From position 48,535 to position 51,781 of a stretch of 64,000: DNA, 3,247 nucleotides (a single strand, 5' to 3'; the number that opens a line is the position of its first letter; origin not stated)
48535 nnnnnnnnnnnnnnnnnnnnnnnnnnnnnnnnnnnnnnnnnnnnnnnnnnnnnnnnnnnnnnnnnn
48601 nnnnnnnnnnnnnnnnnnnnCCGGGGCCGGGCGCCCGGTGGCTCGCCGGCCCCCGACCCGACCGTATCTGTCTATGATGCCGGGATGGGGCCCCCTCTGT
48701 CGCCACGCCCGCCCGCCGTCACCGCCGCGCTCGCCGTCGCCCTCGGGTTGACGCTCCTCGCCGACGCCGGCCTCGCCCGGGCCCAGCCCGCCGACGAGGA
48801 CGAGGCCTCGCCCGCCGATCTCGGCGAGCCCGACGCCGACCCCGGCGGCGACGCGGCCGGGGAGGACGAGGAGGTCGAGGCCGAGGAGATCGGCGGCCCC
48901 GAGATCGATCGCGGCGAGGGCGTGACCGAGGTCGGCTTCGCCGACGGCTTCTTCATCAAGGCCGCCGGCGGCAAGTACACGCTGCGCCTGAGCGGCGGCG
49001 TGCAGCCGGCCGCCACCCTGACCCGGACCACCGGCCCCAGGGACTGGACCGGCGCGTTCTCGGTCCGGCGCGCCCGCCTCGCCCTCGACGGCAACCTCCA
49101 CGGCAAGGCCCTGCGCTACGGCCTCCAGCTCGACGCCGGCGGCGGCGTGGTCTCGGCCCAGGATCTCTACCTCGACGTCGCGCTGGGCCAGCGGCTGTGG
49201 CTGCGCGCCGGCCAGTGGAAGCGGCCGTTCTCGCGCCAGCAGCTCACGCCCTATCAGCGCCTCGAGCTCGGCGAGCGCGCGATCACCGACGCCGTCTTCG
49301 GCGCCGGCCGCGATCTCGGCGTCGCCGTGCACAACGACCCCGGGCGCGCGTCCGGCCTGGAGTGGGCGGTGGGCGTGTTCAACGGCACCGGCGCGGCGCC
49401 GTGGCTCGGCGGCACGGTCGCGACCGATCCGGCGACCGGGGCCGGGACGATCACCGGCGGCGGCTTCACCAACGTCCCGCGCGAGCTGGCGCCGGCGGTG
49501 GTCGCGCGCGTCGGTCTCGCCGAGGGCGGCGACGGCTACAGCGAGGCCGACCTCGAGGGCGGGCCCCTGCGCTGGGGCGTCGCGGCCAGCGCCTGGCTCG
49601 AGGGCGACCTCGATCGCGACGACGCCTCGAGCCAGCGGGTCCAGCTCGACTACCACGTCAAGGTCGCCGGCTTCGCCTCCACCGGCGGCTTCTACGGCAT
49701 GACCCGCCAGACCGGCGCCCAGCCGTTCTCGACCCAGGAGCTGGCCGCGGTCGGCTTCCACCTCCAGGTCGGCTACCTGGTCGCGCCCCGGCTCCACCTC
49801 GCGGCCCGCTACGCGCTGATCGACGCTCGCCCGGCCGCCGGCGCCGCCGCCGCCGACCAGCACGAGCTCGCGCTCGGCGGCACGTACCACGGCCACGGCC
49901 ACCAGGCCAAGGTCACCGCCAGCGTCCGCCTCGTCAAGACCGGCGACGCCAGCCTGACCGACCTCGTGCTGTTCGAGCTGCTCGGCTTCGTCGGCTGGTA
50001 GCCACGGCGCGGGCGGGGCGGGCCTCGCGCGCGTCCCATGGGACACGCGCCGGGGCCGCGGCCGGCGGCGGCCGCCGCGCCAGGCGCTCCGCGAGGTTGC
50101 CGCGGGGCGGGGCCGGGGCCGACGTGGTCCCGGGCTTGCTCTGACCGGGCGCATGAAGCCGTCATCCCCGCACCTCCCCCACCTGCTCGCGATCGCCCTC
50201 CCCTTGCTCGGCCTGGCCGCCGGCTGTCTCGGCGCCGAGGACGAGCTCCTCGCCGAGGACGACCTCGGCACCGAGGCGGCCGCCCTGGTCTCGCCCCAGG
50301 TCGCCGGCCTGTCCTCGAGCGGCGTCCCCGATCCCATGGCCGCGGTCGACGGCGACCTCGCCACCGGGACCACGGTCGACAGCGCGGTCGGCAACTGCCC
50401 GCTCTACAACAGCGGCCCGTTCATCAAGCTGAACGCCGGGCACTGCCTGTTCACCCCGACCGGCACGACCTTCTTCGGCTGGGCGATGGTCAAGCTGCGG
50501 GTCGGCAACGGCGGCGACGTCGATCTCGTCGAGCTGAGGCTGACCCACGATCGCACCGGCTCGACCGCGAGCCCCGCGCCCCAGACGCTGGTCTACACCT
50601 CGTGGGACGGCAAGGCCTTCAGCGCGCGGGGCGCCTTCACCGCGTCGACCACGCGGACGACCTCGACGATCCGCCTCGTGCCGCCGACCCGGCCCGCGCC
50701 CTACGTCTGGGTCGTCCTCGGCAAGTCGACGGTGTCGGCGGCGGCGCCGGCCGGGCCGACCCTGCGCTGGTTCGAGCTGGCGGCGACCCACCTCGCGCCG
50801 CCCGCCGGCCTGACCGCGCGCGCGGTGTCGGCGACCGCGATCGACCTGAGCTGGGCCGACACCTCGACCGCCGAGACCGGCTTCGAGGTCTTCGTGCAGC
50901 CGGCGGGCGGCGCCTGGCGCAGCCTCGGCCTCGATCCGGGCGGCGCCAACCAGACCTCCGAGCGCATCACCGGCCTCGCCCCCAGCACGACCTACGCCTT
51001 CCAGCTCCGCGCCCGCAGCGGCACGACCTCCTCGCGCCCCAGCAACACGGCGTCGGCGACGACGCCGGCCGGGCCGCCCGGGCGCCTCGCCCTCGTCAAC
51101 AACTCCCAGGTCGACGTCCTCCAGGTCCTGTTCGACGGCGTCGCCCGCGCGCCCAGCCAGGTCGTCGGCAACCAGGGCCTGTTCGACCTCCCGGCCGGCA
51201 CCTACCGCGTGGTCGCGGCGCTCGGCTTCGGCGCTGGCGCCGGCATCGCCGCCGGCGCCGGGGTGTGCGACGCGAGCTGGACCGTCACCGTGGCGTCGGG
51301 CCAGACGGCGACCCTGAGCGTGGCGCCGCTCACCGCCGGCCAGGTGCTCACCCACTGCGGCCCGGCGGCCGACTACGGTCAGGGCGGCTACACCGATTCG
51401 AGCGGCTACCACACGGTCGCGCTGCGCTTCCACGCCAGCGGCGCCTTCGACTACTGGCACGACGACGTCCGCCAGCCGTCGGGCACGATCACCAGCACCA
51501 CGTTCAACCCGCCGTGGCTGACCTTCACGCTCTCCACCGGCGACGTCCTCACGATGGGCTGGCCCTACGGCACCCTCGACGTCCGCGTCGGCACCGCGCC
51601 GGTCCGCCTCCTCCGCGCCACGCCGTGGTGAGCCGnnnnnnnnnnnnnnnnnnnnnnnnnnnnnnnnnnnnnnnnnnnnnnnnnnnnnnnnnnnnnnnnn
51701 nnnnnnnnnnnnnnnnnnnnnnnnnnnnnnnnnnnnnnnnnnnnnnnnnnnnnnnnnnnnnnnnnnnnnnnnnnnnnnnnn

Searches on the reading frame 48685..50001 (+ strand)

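Call 75: search_protein_families(library=pfam, proteins=[window:48685-50001:+], max_evalue=0.001)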
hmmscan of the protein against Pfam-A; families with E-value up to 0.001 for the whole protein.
window:48685-50001:+ (438 aa): 1 family
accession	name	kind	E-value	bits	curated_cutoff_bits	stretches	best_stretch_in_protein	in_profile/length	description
PF07396.17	Porin_O_P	-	3.1e-09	37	20.9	1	120-270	22-186/370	Phosphate-selective porin O and P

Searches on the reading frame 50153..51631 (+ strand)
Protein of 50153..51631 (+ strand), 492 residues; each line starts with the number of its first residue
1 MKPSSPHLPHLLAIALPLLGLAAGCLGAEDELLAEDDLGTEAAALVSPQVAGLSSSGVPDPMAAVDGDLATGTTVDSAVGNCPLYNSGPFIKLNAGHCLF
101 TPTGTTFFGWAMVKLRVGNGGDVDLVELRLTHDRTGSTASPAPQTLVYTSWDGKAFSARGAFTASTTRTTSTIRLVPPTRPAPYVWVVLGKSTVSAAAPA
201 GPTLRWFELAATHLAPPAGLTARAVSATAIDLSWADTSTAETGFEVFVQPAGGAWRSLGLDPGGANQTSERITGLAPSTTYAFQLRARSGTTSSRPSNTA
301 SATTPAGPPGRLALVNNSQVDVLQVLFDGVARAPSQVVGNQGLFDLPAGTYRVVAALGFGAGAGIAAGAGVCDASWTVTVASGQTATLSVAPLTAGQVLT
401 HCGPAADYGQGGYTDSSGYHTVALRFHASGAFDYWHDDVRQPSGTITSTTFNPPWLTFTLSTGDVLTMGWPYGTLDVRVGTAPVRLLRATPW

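Call 6: search_protein_families(library=pfam, proteins=[window:50153-51631:+], max_evalue=0.1)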
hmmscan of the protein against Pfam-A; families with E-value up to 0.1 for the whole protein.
window:50153-51631:+ (492 aa): 2 families
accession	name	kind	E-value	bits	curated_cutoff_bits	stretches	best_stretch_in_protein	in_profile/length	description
PF00041.27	fn3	-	3.1e-10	40.6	25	1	216-300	2-81/84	Fibronectin type III domain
PF16656.11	Pur_ac_phosph_N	-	0.0075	17.3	30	1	263-295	56-84/93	Purple acid Phosphatase, N-terminal domain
